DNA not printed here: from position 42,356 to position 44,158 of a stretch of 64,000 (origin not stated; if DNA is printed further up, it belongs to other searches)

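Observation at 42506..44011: Stand-alone C-terminal half of a Hel308/Ski2-type helicase with no RecA1 domain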

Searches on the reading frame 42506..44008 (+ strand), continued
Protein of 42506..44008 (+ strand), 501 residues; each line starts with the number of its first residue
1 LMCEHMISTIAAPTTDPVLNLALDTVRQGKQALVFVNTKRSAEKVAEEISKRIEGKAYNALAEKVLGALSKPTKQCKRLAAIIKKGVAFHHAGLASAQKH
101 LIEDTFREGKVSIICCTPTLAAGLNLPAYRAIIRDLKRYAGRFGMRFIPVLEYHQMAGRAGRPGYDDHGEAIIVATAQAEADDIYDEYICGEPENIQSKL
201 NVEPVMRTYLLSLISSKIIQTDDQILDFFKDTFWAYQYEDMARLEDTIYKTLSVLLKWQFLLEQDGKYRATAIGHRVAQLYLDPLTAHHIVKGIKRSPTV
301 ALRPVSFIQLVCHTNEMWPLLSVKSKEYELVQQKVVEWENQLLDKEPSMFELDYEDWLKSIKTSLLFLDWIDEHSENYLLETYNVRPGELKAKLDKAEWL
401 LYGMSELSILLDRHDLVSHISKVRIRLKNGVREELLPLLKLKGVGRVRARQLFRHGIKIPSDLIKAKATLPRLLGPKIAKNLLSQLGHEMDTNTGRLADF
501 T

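Call 11: find_related_loci(query=window:42509-44008:+, collection=genome_contigs, flank=10000)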
Query window:42509-44008:+ (500 aa) in genome_contigs; peptide patterns used: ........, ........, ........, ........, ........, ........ (x = any residue, [..] = any of these).
97 stretches matched a pattern; 85 encode a relative of the query (tblastn E <= 1e-3); the best 80 are kept; 80 distinct loci.
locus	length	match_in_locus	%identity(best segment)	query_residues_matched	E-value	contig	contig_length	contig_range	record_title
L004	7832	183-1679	51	4-486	4e-173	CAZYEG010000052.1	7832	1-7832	MAG TPA_asm: uncultured Methanosarcinales archaeon isolate SRP077602_co7_45 genome assembly, contig: NODE_39344_length_7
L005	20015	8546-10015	52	13-493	1e-168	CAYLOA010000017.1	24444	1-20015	MAG TPA_asm: uncultured Methanosarcinales archaeon isolate binchicken_co48_37 genome assembly, contig: NODE_3112_length_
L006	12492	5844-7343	50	12-489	6e-164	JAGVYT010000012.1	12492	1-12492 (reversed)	Candidatus Woesearchaeota archaeon isolate RIFCSPHIGHO2_02_FULL_45_15 rifcsphigho2_02_scaffold_10120, whole genome shotg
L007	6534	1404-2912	50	15-489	2e-159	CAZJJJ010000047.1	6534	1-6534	MAG TPA_asm: uncultured Methanosarcinales archaeon isolate binchicken_co32_442 genome assembly, contig: NODE_21392_lengt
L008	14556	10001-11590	47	8-489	1e-158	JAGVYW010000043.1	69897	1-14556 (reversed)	Candidatus Woesearchaeota archaeon isolate RIFCSPHIGHO2_02_FULL_32_12 rifcsphigho2_02_scaffold_1742, whole genome shotgu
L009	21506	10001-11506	50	9-489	2e-158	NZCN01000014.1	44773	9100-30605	MAG: Candidatus Woesearchaeota archaeon isolate ARS1199 MHASMcontig_208459, whole genome shotgun sequence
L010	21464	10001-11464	49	11-486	3e-157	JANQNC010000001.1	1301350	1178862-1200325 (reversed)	MAG: Candidatus Nanoarchaeia archaeon isolate PL23a_bin.96 k99_5893168, whole genome shotgun sequence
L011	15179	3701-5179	53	7-485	2e-157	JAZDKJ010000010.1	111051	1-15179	MAG: Candidatus Woesearchaeota archaeon isolate MEGAHIT-group-0.53 k141_14412305, whole genome shotgun sequence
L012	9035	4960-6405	52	18-489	5e-157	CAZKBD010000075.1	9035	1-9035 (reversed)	MAG TPA_asm: uncultured Methanosarcinales archaeon isolate SRP062349_co5_67 genome assembly, contig: NODE_3833_length_90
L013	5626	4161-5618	49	11-478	2e-158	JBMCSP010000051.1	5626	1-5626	MAG: Nanoarchaeota archaeon isolate D1M13_35 NODE_5350_length_5626_cov_4.148986, whole genome shotgun sequence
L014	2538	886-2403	47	8-489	5e-166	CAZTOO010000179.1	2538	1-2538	MAG TPA_asm: uncultured Methanosarcinales archaeon isolate binchicken_co150_768 genome assembly, contig: NODE_157021_len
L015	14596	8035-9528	48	8-489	2e-154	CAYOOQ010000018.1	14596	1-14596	MAG TPA_asm: uncultured Methanosarcinales archaeon isolate binchicken_co32_389 genome assembly, contig: NODE_6762_length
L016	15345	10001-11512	47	15-490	2e-154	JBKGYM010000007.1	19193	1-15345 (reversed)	MAG: Candidatus Woesearchaeota archaeon isolate C1M08_50 NODE_1514_length_19193_cov_4.720242, whole genome shotgun seque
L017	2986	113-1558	49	13-485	9e-163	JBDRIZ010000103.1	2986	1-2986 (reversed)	MAG: Candidatus Woesearchaeota archaeon isolate MEGAHIT-group-1.614 k141_5538722, whole genome shotgun sequence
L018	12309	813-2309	49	9-489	4e-154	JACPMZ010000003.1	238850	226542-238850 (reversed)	MAG: Candidatus Woesearchaeota archaeon isolate NC_groundwater_562_Ag_S-0.1um_46_13 S35_SO-1_scaffold_86060, whole genom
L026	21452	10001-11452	50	18-486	1e-149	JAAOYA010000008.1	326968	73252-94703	Candidatus Woesearchaeota archaeon isolate DPANNHV_H1.bin.22 k83_1106585, whole genome shotgun sequence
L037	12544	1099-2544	48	8-488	3e-140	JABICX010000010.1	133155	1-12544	MAG: Candidatus Woesearchaeota archaeon isolate SI048_bin60 k141_805402, whole genome shotgun sequence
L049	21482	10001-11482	42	8-493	2e-132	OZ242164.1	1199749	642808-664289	MAG: Candidatus Woesearchaeota archaeon isolate 0b7186c0-5103-4a63-b80e-0a611f852809 genome assembly, chromosome: 1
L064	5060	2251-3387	47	120-490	5e-99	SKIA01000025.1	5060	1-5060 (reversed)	MAG: Candidatus Woesearchaeota archaeon isolate CSBr16_4 CSBr16-27587, whole genome shotgun sequence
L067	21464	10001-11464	42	9-485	9e-120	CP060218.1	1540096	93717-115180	MAG: Candidatus Woesearchaeota archaeon isolate HK-STAS-Nano-1 chromosome, complete genome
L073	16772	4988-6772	51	13-489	3e-83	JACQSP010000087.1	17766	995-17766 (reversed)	MAG: Candidatus Woesearchaeota archaeon isolate NC_groundwater_1388_Ag_S-0.2um_34_95 S_p2_S4_coassembly_k141_2303431, wh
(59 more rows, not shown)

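Call 16: find_homologous_proteins(query=A1, max_evalue=1e-10)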
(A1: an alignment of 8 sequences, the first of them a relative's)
Query A1 (8 sequences) (223 aa, profile of the alignment): 5197 proteins with E <= 1e-10 among 8000 candidates; the best 120 are listed.
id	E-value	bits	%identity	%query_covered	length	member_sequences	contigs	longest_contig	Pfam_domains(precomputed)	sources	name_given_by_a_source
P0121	5.6e-124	430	62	81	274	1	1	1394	PF00270.36,PF22527.3,PF04851.22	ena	-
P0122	3.7e-113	394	59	99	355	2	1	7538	PF00270.36,PF00271.38,PF22527.3,PF04851.22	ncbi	ncbi:MAG: DEAD/DEAH box helicase, partial [Candidatus Woesearchaeota archaeon]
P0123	1.9e-107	376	74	100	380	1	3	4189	PF00270.36,PF00271.38,PF22527.3,PF04851.22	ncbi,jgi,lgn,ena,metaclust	metaclust:\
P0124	8.3e-104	364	64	98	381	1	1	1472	PF00270.36,PF22527.3,PF04851.22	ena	-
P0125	2.8e-103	362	64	98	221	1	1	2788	PF00270.36,PF22527.3,PF04851.22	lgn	-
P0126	5.7e-103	361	60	98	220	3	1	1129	PF00270.36,PF22527.3,PF04851.22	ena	-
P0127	5.8e-103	361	65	90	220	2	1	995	PF00270.36,PF22527.3,PF04851.22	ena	-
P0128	2.3e-102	359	67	93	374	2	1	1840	PF00270.36,PF00271.38,PF22527.3,PF04851.22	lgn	-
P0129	2.5e-102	359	64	91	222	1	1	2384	PF00270.36,PF22527.3,PF04851.22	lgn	-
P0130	2.9e-102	359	65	91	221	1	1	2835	PF00270.36,PF22527.3,PF04851.22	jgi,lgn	-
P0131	3.2e-102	358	63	90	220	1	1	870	PF00270.36,PF22527.3,PF04851.22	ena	-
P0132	4.4e-102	358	62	98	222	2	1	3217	PF00270.36,PF22527.3,PF04851.22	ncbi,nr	ncbi:DEAD/DEAH box helicase [Candidatus Woesearchaeota archaeon]|nr:DEAD/DEAH box helicase [Candidat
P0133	8.1e-102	357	64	90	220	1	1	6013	PF00270.36,PF22527.3,PF04851.22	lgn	-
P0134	8.3e-102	357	65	90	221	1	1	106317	PF00270.36,PF22527.3,PF04851.22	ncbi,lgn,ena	-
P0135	1.1e-101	357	60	98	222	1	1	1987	PF00270.36,PF22527.3,PF04851.22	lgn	-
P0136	1.4e-101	356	59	98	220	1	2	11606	PF00270.36,PF22527.3,PF04851.22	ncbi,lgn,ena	-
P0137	1.4e-101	356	61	91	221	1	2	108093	PF00270.36,PF22527.3,PF04851.22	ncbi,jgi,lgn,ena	-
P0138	1.5e-101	356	60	91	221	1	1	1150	PF00270.36,PF22527.3,PF04851.22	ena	-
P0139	1.8e-101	356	62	98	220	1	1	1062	PF00270.36,PF22527.3,PF04851.22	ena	-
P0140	1.8e-101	356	61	95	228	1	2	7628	PF00270.36,PF22527.3,PF04851.22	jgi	jgi:helicase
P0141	1.8e-101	356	62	98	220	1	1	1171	PF00270.36,PF22527.3,PF04851.22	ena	-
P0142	1.8e-101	356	64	90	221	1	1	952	PF00270.36,PF22527.3,PF04851.22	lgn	-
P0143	1.9e-101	356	64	90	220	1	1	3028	PF00270.36,PF22527.3,PF04851.22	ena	-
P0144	1.9e-101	356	65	98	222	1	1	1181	PF00270.36,PF22527.3,PF04851.22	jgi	-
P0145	2.0e-101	356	64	90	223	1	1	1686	PF00270.36,PF22527.3,PF04851.22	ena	-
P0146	2.0e-101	356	62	98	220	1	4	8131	PF00270.36,PF22527.3,PF04851.22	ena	-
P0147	2.1e-101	356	59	98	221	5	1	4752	PF00270.36,PF22527.3,PF04851.22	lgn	-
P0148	2.1e-101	356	59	99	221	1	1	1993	PF00270.36,PF22527.3,PF04851.22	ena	-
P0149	2.3e-101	356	62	90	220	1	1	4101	PF00270.36,PF22527.3,PF04851.22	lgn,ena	-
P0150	2.6e-101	356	60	93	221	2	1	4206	PF00270.36,PF22527.3,PF04851.22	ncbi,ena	-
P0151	2.7e-101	355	63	92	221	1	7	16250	PF00270.36,PF22527.3,PF04851.22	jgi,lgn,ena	-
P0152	3.3e-101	355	60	93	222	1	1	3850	PF00270.36,PF22527.3,PF04851.22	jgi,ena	-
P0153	3.5e-101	355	58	98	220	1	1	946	PF00270.36,PF22527.3,PF04851.22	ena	-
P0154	3.5e-101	355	65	87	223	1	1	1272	PF00270.36,PF22527.3,PF04851.22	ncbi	-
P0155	3.5e-101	355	58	98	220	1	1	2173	PF00270.36,PF22527.3,PF04851.22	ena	-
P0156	3.7e-101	355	64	98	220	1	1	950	PF00270.36,PF22527.3,PF04851.22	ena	-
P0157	3.7e-101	355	63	98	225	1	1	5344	PF00270.36,PF22527.3,PF04851.22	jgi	jgi:helicase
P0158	3.8e-101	355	63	90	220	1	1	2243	PF00270.36,PF22527.3,PF04851.22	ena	-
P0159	3.9e-101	355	62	90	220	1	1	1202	PF00270.36,PF22527.3,PF04851.22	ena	-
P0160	4.2e-101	355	65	98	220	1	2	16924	PF00270.36,PF22527.3,PF04851.22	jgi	jgi:helicase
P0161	4.8e-101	355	58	98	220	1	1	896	PF00270.36,PF22527.3,PF04851.22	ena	-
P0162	4.8e-101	355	62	90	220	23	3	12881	PF00270.36,PF22527.3,PF04851.22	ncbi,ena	ncbi:MAG: DEAD/DEAH box helicase [Nanoarchaeota archaeon]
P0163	4.9e-101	355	61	90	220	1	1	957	PF00270.36,PF22527.3,PF04851.22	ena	-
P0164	4.9e-101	355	59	98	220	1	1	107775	PF00270.36,PF22527.3,PF04851.22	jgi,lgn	-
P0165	5.0e-101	355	60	100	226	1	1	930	PF00270.36,PF22527.3,PF04851.22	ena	-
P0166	5.4e-101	354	60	95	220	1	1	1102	PF00270.36,PF22527.3,PF04851.22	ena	-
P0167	5.4e-101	354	60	90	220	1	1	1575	PF00270.36,PF22527.3,PF04851.22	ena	-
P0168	5.5e-101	354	58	98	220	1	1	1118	PF00270.36,PF22527.3,PF04851.22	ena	-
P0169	5.6e-101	354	63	90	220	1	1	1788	PF00270.36,PF22527.3,PF04851.22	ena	-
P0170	5.7e-101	354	64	90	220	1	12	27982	PF00270.36,PF22527.3,PF04851.22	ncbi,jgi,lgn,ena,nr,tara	ncbi:hypothetical protein CMO93_06280 [Candidatus Woesearchaeota archaeon]|nr:hypothetical protein [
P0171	6.0e-101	354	61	98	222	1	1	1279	PF00270.36,PF22527.3,PF04851.22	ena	-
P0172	6.3e-101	354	60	90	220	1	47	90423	PF00270.36,PF22527.3,PF04851.22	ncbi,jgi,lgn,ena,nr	ncbi:DEAD/DEAH box helicase [Candidatus Woesearchaeota archaeon]|nr:DEAD/DEAH box helicase [Candidat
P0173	6.8e-101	354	60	90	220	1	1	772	PF00270.36,PF22527.3,PF04851.22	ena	-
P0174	6.9e-101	354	57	98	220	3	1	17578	PF00270.36,PF22527.3,PF04851.22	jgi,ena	-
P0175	7.0e-101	354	59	100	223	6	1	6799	PF00270.36,PF22527.3,PF04851.22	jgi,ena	-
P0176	7.0e-101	354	59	98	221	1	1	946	PF00270.36,PF22527.3,PF04851.22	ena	-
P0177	7.1e-101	354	62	90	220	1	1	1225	PF00270.36,PF22527.3,PF04851.22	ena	-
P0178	7.1e-101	354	62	98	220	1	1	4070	PF00270.36,PF22527.3,PF04851.22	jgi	jgi:helicase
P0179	7.2e-101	354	59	98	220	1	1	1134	PF00270.36,PF22527.3,PF04851.22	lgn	-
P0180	7.2e-101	354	61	98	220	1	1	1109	PF00270.36,PF22527.3,PF04851.22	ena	-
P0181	7.3e-101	354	67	89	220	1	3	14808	PF00270.36,PF22527.3,PF04851.22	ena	-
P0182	7.6e-101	354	63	100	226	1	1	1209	PF00270.36,PF22527.3,PF04851.22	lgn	-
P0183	7.9e-101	354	60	90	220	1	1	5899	PF00270.36,PF22527.3,PF04851.22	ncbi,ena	-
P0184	7.9e-101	354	62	95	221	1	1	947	PF00270.36,PF22527.3,PF04851.22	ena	-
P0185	8.0e-101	354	58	98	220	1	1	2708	PF00270.36,PF22527.3,PF04851.22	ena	-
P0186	8.3e-101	354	60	90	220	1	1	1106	PF00270.36,PF22527.3,PF04851.22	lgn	-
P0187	8.7e-101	354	63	98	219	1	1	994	PF00270.36,PF22527.3,PF04851.22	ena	-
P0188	8.7e-101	354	61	96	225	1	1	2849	PF00270.36,PF22527.3,PF04851.22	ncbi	-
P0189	8.9e-101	354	61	90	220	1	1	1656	PF00270.36,PF22527.3,PF04851.22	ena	-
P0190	9.1e-101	354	60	98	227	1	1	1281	PF00270.36,PF22527.3,PF04851.22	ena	-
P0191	9.4e-101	354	63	98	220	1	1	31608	PF00270.36,PF22527.3,PF04851.22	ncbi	-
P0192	9.5e-101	354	62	90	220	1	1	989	PF00270.36,PF22527.3,PF04851.22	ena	-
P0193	9.6e-101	354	60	95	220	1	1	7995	PF00270.36,PF22527.3,PF04851.22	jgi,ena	-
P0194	9.9e-101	354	62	90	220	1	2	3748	PF00270.36,PF22527.3,PF04851.22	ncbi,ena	-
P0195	1.0e-100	354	65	90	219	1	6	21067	PF00270.36,PF22527.3,PF04851.22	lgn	-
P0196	1.1e-100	354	61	90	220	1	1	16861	PF00270.36,PF22527.3,PF04851.22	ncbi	-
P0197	1.1e-100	354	62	90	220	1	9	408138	PF00270.36,PF22527.3,PF04851.22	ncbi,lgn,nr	ncbi:DEAD/DEAH box helicase [Candidatus Woesearchaeota archaeon]|nr:DEAD/DEAH box helicase [Candidat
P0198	1.1e-100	353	63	90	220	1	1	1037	PF00270.36,PF22527.3,PF04851.22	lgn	-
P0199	1.1e-100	353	62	93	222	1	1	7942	PF00270.36,PF22527.3,PF04851.22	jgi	-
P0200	1.1e-100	353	64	90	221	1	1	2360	PF00270.36,PF22527.3,PF04851.22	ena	-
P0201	1.2e-100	353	59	98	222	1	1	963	PF00270.36,PF22527.3,PF04851.22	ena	-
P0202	1.2e-100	353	61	90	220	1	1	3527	PF00270.36,PF22527.3,PF04851.22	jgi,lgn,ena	-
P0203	1.3e-100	353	60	98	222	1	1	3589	PF00270.36,PF22527.3,PF04851.22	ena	-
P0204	1.3e-100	353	61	98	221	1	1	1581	PF00270.36,PF22527.3,PF04851.22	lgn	-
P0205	1.3e-100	353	62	90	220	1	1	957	PF00270.36,PF22527.3,PF04851.22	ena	-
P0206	1.4e-100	353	65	98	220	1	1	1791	PF00270.36,PF22527.3,PF04851.22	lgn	-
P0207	1.4e-100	353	61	98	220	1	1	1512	PF00270.36,PF22527.3,PF04851.22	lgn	-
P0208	1.5e-100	353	60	98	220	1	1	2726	PF00270.36,PF22527.3,PF04851.22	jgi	-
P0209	1.5e-100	353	59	98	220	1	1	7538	PF00270.36,PF22527.3,PF04851.22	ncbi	-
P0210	1.5e-100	353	65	91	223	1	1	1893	PF00270.36,PF22527.3,PF04851.22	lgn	-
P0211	1.6e-100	353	61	90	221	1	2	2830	PF00270.36,PF22527.3,PF04851.22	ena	-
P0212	1.7e-100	353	64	98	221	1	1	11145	PF00270.36,PF22527.3,PF04851.22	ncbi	ncbi:MAG: DEAD/DEAH box helicase [Candidatus Woesearchaeota archaeon]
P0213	1.7e-100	353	61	90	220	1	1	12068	PF00270.36,PF22527.3,PF04851.22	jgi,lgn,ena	-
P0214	1.9e-100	353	62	90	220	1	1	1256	PF00270.36,PF22527.3,PF04851.22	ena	-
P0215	1.9e-100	353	61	98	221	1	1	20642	PF00270.36,PF22527.3,PF04851.22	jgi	jgi:helicase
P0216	1.9e-100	353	61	90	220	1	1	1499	PF00270.36,PF22527.3,PF04851.22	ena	-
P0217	2.0e-100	353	62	98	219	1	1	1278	PF00270.36,PF22527.3,PF04851.22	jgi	-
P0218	2.0e-100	353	66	90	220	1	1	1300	PF00270.36,PF22527.3,PF04851.22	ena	-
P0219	2.0e-100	353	62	98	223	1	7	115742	PF00270.36,PF22527.3,PF04851.22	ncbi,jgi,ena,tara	tara:strand:+ start:65539 stop:66210 length:672 start_codon:yes stop_codon:yes gene_type:complete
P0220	2.1e-100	353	62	90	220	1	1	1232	PF00270.36,PF22527.3,PF04851.22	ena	-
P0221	2.1e-100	353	65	89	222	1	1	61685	PF00270.36,PF22527.3,PF04851.22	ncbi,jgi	-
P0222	2.3e-100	352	62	91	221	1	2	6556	PF00270.36,PF22527.3,PF04851.22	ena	-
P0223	2.3e-100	352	64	90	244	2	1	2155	PF00270.36,PF22527.3,PF04851.22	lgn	-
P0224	2.3e-100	352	67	90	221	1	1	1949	PF00270.36,PF22527.3,PF04851.22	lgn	-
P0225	2.3e-100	352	61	90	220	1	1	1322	PF00270.36,PF22527.3,PF04851.22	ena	-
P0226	2.3e-100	352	66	90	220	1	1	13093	PF00270.36,PF22527.3,PF04851.22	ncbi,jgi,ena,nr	ncbi:MAG: DEAD/DEAH box helicase [Candidatus Woesearchaeota archaeon]|jgi:helicase|nr:DEAD/DEAH box 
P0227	2.4e-100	352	64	96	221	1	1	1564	PF00270.36,PF22527.3,PF04851.22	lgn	-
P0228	2.4e-100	352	63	90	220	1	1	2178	PF00270.36,PF22527.3,PF04851.22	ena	-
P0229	2.4e-100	352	60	100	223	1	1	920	PF00270.36,PF22527.3,PF04851.22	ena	-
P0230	2.5e-100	352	63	98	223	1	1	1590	PF00270.36,PF22527.3,PF04851.22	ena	-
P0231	2.5e-100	352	60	90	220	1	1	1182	PF00270.36,PF22527.3,PF04851.22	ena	-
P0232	2.5e-100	352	61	90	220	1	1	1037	PF00270.36,PF22527.3,PF04851.22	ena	-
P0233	2.5e-100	352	61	96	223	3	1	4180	PF00270.36,PF22527.3,PF04851.22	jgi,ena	-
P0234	2.7e-100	352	63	90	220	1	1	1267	PF00270.36,PF22527.3,PF04851.22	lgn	-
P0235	2.7e-100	352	62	90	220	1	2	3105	PF00270.36,PF22527.3,PF04851.22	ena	-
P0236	2.7e-100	352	59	90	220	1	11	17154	PF00270.36,PF22527.3,PF04851.22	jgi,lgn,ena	-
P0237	2.8e-100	352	62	95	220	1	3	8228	PF00270.36,PF22527.3,PF04851.22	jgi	-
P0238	2.8e-100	352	62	90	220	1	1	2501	PF00270.36,PF22527.3,PF04851.22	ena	-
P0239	2.8e-100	352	62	90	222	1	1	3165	PF00270.36,PF22527.3,PF04851.22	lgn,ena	-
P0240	2.8e-100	352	62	90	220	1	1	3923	PF00270.36,PF22527.3,PF04851.22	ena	-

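Call 17: find_encoding_contigs(protein=P0197, flank=10000, max_places=10)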
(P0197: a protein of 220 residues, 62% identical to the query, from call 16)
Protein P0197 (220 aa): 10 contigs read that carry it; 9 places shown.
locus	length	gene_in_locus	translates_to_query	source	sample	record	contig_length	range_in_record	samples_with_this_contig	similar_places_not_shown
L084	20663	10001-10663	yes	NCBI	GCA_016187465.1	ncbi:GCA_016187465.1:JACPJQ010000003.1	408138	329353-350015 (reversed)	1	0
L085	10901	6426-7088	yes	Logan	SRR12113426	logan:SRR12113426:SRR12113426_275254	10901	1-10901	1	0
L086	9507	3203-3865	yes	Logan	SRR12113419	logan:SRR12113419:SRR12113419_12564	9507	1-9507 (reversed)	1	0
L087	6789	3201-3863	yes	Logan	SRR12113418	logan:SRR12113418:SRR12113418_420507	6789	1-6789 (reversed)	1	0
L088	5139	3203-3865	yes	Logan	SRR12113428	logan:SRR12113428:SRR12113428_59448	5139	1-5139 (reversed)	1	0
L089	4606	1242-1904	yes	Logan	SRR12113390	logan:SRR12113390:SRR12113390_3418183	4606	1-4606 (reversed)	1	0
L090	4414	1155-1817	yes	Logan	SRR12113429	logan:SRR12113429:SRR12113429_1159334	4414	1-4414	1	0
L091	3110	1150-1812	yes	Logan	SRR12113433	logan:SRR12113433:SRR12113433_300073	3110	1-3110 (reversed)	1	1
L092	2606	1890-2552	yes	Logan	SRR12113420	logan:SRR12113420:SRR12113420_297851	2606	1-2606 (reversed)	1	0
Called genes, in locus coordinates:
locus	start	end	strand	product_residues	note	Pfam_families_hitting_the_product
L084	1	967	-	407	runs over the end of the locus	PF04055:Radical_SAM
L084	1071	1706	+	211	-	PF22090:Gins51_C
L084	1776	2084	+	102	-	PF00935:Ribosomal_L44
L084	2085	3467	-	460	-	PF13231:PMT_2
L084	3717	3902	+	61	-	PF01667:Ribosomal_S27e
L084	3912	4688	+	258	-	PF00575:S1, PF07541:EIF_2_alpha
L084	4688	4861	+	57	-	PF04135:Nop10p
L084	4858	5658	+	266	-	PF09754:PAC2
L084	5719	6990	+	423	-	PF03952:Enolase_N, PF00113:Enolase_C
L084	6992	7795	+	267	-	PF01887:SAM_HAT_N, PF20257:SAM_HAT_C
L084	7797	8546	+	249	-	PF00300:His_Phos_1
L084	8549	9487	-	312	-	PF01087:GalP_UDP_transf, PF16285:DUF4931_N (weak), PF16268:DUF4921, PF01230:HIT (faint), PF02744:GalP_UDP_tr_C (weak)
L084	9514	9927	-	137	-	-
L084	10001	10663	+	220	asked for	PF04851:ResIII, PF00270:DEAD, PF22527:DEXQc_Suv3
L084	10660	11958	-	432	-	PF13401:AAA_22 (faint), PF02881:SRP54_N, PF00448:SRP54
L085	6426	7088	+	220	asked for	PF04851:ResIII, PF00270:DEAD, PF22527:DEXQc_Suv3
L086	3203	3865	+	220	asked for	PF04851:ResIII, PF00270:DEAD, PF22527:DEXQc_Suv3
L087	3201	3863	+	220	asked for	PF04851:ResIII, PF00270:DEAD, PF22527:DEXQc_Suv3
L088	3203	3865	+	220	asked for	PF04851:ResIII, PF00270:DEAD, PF22527:DEXQc_Suv3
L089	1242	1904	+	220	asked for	PF04851:ResIII, PF00270:DEAD, PF22527:DEXQc_Suv3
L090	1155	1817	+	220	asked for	PF04851:ResIII, PF00270:DEAD, PF22527:DEXQc_Suv3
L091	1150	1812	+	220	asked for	PF04851:ResIII, PF00270:DEAD, PF22527:DEXQc_Suv3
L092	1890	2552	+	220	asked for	PF04851:ResIII, PF00270:DEAD, PF22527:DEXQc_Suv3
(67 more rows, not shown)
